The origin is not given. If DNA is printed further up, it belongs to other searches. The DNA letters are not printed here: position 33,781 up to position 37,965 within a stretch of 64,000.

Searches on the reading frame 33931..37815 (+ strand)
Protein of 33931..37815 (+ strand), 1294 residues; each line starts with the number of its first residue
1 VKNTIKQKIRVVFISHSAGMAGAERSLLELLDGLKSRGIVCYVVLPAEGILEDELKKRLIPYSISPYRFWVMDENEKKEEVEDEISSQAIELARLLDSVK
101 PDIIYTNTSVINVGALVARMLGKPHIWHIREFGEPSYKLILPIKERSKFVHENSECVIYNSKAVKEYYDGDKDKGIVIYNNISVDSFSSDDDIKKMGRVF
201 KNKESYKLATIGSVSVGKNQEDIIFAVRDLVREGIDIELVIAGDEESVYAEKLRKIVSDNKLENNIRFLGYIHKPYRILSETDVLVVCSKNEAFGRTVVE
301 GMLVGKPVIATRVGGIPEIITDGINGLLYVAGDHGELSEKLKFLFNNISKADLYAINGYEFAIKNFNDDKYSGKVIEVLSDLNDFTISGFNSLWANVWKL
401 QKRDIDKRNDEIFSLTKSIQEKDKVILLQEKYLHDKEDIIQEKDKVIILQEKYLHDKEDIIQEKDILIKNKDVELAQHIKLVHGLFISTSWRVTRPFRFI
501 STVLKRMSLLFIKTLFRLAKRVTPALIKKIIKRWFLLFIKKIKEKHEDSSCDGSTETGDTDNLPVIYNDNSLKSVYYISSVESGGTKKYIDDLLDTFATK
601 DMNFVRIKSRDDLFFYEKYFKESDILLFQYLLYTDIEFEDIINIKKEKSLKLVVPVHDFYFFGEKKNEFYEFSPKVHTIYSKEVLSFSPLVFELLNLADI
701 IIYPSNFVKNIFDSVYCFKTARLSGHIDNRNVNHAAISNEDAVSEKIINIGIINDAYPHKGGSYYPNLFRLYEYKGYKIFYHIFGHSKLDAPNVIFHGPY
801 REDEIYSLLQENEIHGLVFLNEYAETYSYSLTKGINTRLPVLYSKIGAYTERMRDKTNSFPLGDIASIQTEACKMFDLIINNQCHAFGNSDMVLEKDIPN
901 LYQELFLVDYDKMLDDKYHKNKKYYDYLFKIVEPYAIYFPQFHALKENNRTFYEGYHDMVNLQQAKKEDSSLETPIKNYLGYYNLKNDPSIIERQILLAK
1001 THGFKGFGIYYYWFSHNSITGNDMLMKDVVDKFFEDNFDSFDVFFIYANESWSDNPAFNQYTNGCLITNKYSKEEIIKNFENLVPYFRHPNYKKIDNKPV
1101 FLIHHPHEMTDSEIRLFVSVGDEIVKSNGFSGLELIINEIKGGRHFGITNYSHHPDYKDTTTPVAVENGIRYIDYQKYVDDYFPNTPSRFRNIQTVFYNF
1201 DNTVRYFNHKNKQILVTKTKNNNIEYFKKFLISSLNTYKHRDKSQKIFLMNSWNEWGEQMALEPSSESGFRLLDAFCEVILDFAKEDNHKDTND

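Call 95: search_protein_families(library=pfam, proteins=[window:33931-37815:+], max_evalue=0.00001)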
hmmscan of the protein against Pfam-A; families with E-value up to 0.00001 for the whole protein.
window:33931-37815:+ (1294 aa): 4 families
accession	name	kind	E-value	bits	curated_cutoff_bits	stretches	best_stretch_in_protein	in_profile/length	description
PF14307.12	Glyco_tran_WbsX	-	1.8e-48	166.2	25.1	1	935-1275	2-349/350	Glycosyltransferase WbsX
PF00534.26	Glycos_transf_1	-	1.2e-30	106.7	26.4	1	198-357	8-168/172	Glycosyl transferases group 1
PF13692.12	Glyco_trans_1_4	-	6.5e-29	101.5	27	1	207-347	3-142/142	Glycosyl transferases group 1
PF13439.12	Glyco_transf_4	-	2.2e-13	51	28.5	1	22-183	3-167/170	Glycosyltransferase Family 4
